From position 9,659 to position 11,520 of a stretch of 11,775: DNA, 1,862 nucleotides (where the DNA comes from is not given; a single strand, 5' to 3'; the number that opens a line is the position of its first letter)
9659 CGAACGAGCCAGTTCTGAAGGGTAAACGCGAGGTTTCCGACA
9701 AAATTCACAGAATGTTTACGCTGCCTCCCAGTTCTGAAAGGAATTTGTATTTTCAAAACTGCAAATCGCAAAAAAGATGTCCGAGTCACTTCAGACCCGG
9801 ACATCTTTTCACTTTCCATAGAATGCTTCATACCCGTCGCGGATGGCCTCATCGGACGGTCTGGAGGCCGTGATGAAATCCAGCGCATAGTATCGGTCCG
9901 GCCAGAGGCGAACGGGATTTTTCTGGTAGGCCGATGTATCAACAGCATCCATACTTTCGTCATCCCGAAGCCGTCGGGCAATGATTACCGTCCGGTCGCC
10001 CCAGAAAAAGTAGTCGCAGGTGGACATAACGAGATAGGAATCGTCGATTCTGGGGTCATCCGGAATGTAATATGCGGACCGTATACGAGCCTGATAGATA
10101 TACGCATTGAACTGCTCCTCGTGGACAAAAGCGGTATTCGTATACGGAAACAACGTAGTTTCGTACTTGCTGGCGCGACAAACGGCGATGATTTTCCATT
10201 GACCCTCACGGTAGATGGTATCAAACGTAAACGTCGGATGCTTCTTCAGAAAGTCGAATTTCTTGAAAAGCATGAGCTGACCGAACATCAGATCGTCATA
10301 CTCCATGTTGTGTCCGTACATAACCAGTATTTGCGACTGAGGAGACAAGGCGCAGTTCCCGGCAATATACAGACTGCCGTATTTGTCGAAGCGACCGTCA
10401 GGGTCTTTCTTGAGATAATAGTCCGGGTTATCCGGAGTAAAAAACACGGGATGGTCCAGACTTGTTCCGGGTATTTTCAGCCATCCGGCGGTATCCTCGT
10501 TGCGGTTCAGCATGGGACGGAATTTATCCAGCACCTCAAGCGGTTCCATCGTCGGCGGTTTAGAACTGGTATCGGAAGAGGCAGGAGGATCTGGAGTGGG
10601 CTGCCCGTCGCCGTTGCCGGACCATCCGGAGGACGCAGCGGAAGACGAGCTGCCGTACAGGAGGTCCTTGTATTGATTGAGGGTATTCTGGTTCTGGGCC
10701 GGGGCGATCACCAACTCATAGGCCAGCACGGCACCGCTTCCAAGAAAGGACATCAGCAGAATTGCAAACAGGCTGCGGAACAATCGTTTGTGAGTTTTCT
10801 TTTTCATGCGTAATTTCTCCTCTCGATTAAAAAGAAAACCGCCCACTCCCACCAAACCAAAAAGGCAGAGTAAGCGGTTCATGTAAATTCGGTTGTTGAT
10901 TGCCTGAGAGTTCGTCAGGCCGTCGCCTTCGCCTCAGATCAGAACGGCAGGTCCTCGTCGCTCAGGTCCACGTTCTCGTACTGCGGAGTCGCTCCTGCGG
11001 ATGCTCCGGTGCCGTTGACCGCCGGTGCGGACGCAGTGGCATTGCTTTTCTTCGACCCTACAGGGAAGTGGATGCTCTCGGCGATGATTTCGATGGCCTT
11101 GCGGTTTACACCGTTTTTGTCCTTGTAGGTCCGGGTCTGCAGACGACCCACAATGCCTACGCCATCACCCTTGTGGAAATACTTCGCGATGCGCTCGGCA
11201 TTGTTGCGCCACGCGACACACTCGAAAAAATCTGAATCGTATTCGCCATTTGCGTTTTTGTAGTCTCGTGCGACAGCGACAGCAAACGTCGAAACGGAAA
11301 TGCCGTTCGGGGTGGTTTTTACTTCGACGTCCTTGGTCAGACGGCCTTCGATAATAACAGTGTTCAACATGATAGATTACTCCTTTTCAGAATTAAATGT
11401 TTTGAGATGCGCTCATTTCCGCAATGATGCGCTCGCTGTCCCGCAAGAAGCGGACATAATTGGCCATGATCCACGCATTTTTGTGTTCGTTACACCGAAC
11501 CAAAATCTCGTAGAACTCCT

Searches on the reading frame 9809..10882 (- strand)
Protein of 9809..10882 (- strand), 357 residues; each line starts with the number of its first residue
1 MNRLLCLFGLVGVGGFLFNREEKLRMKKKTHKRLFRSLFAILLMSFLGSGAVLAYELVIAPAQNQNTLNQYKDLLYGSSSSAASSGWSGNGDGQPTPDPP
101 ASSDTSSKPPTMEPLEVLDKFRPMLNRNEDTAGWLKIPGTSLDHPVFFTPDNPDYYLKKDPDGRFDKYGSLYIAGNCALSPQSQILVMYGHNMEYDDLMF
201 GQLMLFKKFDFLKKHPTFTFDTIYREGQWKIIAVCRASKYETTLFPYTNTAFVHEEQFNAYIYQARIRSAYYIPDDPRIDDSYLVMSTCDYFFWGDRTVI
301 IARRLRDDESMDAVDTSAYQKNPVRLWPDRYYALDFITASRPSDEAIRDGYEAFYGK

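Call 11: search_protein_families(library=pfam, proteins=[window:9809-10882:-])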
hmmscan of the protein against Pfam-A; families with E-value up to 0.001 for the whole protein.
window:9809-10882:- (357 aa): 1 family
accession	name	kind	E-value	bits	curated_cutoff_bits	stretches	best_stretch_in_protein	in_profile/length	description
PF04203.18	Sortase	-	0.0001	22.5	26.6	1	135-304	1-124/125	Sortase domain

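Call 71: search_protein_families(library=phrogs, proteins=[window:9809-10882:-], max_evalue=0.001)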
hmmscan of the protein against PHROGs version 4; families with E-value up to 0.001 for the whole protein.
window:9809-10882:- (357 aa): 0 families

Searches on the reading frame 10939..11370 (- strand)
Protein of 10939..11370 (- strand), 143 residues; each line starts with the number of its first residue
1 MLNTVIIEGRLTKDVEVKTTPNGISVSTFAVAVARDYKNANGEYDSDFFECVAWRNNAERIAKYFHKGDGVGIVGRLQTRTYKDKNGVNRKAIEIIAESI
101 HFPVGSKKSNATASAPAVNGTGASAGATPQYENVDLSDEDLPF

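Call 12: search_protein_families(library=pfam, proteins=[window:10939-11370:-], max_evalue=0.01)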
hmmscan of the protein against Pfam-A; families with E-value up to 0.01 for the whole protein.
window:10939-11370:- (143 aa): 2 families
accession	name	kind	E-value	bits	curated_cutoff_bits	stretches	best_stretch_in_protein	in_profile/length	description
PF00436.31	SSB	-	7.3e-31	106.8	26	1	2-102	1-103/104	Single-strand binding protein family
PF01336.31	tRNA_anti-codon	-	9.4e-06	25.9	27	1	46-101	26-73/75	OB-fold nucleic acid binding domain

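Call 71: search_protein_families(library=phrogs, proteins=[window:10939-11370:-], max_evalue=0.001)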
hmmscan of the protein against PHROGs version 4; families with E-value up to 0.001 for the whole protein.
window:10939-11370:- (143 aa): 5 families
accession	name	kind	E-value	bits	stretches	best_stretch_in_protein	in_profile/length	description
phrog_44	-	DNA, RNA and nucleotide metabolism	4.9e-47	161.9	1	1-143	86-228/271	single strand DNA binding protein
phrog_25370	-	unknown function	2.7e-15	56.8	1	1-47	1-47/48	-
phrog_26861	-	unknown function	6.3e-08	33.1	1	3-85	135-211/242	-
phrog_12631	-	DNA, RNA and nucleotide metabolism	5.1e-06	27.6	1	1-34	29-62/78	single strand DNA binding protein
phrog_27667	-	DNA, RNA and nucleotide metabolism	0.00076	20.7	0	72-112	3-41/61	single strand DNA binding protein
